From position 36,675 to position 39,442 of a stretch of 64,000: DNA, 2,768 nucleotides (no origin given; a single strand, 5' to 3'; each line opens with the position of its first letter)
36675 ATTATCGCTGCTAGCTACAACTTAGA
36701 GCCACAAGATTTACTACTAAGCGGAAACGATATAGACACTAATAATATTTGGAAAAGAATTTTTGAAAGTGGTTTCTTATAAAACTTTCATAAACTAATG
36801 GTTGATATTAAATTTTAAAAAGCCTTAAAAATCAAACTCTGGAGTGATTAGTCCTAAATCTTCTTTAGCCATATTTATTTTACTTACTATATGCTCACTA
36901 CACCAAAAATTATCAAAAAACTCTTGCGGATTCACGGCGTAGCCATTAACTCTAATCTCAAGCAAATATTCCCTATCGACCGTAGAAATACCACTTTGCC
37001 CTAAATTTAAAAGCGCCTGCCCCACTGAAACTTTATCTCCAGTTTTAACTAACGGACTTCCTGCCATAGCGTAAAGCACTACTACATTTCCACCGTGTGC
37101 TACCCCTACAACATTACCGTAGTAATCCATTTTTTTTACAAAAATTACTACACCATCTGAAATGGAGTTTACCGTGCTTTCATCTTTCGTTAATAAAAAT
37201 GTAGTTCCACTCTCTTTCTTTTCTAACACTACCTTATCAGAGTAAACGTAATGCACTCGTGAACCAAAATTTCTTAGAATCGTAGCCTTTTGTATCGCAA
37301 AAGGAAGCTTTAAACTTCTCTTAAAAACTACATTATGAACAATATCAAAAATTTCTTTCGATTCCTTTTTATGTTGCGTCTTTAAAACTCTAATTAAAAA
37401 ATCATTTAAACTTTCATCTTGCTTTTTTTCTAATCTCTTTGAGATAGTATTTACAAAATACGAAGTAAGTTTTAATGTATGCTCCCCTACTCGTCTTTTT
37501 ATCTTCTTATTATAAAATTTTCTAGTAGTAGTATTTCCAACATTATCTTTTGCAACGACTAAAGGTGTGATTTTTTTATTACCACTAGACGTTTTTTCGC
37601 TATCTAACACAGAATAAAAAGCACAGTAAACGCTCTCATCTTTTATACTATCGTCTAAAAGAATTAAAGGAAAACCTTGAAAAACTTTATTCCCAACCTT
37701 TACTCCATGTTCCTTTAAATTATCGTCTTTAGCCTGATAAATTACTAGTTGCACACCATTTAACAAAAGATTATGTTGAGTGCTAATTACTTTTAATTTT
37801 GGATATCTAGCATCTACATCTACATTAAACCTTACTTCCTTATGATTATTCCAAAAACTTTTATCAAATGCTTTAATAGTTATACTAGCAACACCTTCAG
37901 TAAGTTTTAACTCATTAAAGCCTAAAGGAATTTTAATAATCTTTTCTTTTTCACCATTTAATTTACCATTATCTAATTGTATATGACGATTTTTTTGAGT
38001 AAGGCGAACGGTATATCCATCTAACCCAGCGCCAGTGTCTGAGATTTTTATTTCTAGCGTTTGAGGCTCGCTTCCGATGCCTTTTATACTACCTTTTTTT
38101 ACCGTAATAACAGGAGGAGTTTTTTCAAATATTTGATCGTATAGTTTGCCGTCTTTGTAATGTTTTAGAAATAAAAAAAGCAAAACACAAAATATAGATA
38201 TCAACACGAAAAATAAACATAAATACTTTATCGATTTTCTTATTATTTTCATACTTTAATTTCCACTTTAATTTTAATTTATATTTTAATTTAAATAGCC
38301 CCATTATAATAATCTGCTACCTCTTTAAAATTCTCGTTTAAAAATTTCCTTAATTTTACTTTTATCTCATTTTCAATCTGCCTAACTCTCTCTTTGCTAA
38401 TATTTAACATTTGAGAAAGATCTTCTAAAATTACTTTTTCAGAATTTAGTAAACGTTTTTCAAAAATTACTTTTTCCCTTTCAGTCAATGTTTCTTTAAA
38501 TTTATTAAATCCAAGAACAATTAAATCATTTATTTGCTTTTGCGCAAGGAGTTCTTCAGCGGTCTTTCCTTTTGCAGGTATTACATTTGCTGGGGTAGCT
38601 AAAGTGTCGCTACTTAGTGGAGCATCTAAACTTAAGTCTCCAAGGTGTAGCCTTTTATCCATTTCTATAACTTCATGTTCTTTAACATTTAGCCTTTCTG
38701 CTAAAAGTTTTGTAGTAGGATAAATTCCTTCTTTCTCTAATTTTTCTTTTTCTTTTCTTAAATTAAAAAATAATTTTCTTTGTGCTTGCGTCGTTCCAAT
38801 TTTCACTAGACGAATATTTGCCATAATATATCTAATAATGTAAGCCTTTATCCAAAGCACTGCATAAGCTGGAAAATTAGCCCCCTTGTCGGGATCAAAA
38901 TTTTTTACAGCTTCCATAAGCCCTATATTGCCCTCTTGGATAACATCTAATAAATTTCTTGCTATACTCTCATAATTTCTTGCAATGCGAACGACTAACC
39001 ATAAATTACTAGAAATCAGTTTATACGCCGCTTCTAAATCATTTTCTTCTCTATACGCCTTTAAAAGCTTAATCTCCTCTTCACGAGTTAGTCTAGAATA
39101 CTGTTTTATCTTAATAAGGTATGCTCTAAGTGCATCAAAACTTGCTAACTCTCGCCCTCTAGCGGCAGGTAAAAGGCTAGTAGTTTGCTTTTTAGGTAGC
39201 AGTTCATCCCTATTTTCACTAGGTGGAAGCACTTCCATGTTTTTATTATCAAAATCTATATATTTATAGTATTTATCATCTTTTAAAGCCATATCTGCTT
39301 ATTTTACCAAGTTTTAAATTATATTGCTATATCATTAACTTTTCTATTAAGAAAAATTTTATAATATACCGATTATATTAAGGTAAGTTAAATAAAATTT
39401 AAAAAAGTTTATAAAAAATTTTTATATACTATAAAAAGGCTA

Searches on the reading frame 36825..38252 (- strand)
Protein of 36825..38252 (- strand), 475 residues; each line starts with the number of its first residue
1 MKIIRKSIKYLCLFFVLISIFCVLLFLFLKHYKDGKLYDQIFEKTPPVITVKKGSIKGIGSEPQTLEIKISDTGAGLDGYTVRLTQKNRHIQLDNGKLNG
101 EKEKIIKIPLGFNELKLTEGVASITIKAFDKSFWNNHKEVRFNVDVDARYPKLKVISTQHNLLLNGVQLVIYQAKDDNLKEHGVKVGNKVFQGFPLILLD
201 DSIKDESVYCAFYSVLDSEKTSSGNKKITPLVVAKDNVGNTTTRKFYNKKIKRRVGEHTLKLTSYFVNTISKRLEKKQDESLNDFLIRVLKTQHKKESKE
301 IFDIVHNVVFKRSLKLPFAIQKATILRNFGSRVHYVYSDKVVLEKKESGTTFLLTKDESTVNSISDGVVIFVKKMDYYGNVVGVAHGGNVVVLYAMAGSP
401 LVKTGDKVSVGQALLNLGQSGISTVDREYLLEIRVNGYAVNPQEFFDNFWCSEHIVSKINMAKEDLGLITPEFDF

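Call 7: search_protein_families(library=pfam, proteins=[window:36825-38252:-], max_evalue=0.001)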
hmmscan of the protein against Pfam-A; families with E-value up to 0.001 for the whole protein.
window:36825-38252:- (475 aa): 1 family
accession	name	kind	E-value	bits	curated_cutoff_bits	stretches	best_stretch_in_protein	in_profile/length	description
PF01551.29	Peptidase_M23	-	6.8e-14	52.3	28.7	1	349-442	5-96/96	Peptidase family M23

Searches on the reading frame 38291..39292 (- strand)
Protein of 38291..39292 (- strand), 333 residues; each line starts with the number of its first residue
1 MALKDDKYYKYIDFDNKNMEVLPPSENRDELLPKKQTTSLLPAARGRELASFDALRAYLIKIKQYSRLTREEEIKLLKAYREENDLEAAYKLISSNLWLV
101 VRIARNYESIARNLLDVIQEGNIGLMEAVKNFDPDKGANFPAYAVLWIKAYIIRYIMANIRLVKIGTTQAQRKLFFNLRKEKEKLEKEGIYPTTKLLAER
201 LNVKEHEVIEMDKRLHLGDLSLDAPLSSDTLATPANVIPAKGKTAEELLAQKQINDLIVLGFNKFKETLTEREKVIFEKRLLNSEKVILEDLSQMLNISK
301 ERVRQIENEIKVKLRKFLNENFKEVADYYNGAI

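Call 7: search_protein_families(library=pfam, proteins=[window:38291-39292:-], max_evalue=0.001)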
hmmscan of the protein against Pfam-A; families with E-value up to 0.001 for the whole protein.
window:38291-39292:- (333 aa): 3 families
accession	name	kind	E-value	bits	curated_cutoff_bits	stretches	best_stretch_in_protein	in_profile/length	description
PF04542.20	Sigma70_r2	-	7.9e-16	58.1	24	1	92-157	1-66/71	Sigma-70 region 2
PF04545.22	Sigma70_r4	-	5e-07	29.6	24.1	1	268-316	4-50/50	Sigma-70, region 4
PF00140.25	Sigma70_r1_2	-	0.00081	19.7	22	0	53-82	1-30/34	Sigma-70 factor, region 1.2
